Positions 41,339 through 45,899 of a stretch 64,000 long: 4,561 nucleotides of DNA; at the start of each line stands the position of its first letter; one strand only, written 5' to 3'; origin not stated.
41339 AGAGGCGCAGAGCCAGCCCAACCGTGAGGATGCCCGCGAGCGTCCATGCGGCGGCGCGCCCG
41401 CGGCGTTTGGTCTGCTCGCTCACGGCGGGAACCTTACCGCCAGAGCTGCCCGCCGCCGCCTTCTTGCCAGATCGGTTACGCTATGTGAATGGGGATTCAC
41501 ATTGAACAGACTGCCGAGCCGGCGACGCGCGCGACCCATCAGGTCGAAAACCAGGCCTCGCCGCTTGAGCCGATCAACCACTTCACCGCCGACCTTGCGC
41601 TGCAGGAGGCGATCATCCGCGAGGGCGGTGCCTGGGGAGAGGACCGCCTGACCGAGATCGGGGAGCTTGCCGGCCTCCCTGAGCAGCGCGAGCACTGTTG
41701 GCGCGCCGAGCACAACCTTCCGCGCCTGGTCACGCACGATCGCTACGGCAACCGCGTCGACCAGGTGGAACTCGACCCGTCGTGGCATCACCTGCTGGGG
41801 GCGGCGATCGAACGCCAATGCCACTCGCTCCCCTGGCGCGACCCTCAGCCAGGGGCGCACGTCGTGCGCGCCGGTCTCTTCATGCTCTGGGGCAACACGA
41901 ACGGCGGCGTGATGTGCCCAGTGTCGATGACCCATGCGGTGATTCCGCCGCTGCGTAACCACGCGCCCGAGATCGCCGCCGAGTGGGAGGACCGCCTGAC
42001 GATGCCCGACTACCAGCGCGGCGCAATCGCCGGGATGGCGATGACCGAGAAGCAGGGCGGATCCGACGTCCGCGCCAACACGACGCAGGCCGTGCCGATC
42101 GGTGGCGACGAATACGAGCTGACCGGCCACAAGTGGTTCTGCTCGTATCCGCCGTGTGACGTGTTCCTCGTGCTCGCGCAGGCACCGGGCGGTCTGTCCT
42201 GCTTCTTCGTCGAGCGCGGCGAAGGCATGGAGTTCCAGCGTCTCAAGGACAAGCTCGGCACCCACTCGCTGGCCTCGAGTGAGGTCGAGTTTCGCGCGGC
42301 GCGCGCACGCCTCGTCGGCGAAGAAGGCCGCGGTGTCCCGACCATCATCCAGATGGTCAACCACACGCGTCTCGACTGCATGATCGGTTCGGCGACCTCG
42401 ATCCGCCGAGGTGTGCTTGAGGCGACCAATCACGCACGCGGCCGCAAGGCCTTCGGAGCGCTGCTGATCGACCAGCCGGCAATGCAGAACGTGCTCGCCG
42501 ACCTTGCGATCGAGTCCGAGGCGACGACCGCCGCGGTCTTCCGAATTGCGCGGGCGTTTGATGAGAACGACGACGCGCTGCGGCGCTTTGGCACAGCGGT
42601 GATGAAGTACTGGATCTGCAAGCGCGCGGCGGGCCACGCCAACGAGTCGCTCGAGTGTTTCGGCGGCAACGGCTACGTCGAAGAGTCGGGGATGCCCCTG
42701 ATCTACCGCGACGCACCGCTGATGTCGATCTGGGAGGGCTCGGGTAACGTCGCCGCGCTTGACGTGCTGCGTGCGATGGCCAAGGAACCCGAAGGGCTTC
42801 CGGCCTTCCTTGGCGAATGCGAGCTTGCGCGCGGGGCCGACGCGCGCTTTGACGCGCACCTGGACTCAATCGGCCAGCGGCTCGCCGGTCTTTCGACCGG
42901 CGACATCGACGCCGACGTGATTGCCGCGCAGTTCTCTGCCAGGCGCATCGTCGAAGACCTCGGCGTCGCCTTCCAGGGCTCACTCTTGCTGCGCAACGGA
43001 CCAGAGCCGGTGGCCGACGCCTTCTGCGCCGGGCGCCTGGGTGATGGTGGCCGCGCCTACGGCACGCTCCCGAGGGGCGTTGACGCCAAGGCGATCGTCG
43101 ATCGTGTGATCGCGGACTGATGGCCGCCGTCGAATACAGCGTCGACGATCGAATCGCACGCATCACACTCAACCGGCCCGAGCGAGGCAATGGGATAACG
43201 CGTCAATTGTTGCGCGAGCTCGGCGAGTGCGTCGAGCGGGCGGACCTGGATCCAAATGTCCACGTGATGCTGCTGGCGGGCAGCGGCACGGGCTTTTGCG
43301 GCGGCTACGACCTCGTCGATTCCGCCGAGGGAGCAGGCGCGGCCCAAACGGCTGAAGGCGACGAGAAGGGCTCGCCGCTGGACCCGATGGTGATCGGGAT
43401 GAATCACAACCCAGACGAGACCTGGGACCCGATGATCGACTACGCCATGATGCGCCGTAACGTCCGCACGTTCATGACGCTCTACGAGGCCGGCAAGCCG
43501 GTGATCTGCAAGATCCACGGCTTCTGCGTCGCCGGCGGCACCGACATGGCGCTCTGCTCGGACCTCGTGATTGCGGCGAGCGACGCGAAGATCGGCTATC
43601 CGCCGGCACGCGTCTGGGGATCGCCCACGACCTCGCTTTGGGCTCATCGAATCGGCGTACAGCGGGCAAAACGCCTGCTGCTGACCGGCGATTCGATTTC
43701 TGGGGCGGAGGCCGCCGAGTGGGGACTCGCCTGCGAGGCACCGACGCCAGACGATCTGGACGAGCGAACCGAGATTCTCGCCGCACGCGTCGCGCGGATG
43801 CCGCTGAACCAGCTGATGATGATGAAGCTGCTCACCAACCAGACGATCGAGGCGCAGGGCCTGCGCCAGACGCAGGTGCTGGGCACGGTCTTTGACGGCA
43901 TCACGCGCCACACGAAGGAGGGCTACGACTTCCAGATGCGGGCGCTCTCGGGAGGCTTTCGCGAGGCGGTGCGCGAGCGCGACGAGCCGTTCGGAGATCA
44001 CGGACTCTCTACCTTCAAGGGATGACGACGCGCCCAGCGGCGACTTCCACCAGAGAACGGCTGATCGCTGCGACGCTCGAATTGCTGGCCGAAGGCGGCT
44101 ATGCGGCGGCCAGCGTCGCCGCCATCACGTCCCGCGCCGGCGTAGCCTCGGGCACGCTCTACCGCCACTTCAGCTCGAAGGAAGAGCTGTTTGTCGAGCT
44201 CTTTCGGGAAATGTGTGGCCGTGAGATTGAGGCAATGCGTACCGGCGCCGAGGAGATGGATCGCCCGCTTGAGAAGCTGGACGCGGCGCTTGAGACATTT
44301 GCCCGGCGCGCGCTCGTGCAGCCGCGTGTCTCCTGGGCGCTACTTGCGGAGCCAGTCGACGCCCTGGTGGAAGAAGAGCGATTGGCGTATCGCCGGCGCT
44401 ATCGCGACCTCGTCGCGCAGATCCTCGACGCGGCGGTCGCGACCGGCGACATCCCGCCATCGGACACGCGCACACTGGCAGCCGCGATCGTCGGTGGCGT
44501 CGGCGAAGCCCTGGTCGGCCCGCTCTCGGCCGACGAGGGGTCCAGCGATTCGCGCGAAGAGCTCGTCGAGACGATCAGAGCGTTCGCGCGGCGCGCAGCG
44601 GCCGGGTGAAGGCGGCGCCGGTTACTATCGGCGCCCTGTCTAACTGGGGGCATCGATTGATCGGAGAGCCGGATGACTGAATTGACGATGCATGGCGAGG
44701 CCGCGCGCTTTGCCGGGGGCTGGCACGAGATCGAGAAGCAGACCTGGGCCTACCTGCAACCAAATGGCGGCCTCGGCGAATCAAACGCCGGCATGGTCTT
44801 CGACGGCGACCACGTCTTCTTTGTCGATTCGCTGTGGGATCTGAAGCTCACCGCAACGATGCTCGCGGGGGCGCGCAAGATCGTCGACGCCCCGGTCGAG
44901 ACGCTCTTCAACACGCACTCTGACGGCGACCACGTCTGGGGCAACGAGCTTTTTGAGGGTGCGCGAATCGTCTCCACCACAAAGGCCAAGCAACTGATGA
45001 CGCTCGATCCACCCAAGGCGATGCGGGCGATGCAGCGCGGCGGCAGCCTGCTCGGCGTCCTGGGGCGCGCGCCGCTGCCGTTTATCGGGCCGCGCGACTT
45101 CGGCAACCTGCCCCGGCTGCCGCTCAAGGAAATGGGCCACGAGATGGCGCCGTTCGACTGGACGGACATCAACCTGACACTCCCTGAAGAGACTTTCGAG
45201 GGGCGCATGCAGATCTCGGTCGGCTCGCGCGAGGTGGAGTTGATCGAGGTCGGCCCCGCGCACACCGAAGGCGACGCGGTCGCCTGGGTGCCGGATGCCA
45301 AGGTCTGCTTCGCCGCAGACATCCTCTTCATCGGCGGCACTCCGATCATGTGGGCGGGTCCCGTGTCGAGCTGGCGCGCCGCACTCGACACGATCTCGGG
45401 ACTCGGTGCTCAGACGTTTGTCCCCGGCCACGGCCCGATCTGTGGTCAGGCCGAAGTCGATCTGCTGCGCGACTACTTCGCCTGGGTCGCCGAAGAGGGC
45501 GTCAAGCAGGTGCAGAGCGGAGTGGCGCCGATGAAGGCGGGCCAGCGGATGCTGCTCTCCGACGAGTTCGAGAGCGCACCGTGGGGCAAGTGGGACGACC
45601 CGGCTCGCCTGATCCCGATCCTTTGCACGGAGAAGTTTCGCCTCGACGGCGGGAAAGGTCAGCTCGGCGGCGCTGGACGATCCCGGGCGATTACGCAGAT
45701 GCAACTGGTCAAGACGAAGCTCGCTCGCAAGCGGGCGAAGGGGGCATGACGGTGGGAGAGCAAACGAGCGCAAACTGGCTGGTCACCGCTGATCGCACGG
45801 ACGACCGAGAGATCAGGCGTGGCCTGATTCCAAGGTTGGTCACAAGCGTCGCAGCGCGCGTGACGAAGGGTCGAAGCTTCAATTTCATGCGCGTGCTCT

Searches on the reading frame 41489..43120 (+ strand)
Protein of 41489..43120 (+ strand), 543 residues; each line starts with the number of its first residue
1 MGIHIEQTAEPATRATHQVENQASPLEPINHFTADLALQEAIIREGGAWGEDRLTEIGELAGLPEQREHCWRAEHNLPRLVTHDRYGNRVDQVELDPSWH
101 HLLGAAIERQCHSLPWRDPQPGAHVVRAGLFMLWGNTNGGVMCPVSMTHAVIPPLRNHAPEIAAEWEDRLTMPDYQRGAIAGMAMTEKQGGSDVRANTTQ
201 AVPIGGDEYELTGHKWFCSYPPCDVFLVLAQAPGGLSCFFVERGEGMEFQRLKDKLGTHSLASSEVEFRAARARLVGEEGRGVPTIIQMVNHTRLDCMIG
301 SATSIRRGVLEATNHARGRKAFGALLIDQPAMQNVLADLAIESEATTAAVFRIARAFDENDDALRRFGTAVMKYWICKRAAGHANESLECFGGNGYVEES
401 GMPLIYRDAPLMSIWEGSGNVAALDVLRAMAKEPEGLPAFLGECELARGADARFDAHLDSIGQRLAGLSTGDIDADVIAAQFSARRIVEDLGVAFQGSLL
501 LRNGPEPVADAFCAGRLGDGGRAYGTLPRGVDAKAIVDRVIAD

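Call 12: search_protein_families(library=pfam, proteins=[window:41489-43120:+], max_evalue=0.001)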
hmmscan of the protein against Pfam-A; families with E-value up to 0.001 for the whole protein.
window:41489-43120:+ (543 aa): 5 families
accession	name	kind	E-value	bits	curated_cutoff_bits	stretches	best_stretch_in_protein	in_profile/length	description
PF18158.6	AidB_N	-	2.8e-48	164.3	22.9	1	21-176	1-155/156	Adaptive response protein AidB N-terminal domain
PF00441.29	Acyl-CoA_dh_1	-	2.5e-30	106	22.4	1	280-430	1-149/150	Acyl-CoA dehydrogenase, C-terminal domain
PF02770.24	Acyl-CoA_dh_M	-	3.9e-17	62.6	33.3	1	182-269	1-95/97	Acyl-CoA dehydrogenase, middle domain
PF22924.1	ACOX_C_alpha1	-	7.5e-06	26.3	27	1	369-429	107-167/169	Acyl-CoA oxidase, C-alpha1 domain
PF08028.16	Acyl-CoA_dh_2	-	8.8e-06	26.5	22.7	1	309-413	15-127/134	Acyl-CoA dehydrogenase, C-terminal domain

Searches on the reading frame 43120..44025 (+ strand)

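Call 53: search_protein_families(library=pfam, proteins=[window:43120-44025:+], max_evalue=0.001)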
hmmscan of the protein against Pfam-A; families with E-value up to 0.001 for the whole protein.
window:43120-44025:+ (301 aa): 2 families
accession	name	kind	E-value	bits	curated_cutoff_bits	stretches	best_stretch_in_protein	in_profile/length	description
PF00378.25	ECH_1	-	7.6e-36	124.2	27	2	110-268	72-236/251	Enoyl-CoA hydratase/isomerase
PF16113.10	ECH_2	-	6.4e-16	59.2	27.2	1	13-227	2-191/335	Enoyl-CoA hydratase/isomerase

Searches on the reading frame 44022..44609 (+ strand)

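Call 53: search_protein_families(library=pfam, proteins=[window:44022-44609:+], max_evalue=0.001)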
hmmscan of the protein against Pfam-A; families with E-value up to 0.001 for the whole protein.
window:44022-44609:+ (195 aa): 3 families
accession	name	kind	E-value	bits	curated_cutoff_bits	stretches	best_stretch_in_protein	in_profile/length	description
PF00440.29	TetR_N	-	7.1e-18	64.6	24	1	14-60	1-47/47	Bacterial regulatory proteins, tetR family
PF17932.6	TetR_C_24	-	1.5e-07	32.1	26.4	1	81-160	3-84/114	Tetracyclin repressor-like, C-terminal domain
PF21351.2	TetR_C_41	-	0.00046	20.9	27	1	88-188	6-104/108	Tetracyclin repressor-like, C-terminal domain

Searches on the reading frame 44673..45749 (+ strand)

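Call 53: search_protein_families(library=pfam, proteins=[window:44673-45749:+], max_evalue=0.001)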
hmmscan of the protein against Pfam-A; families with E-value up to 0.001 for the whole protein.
window:44673-45749:+ (358 aa): 1 family
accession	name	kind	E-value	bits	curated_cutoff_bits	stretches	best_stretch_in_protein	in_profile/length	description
PF00753.33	Lactamase_B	-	4.4e-18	66.4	22.7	1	33-253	2-196/196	Metallo-beta-lactamase superfamily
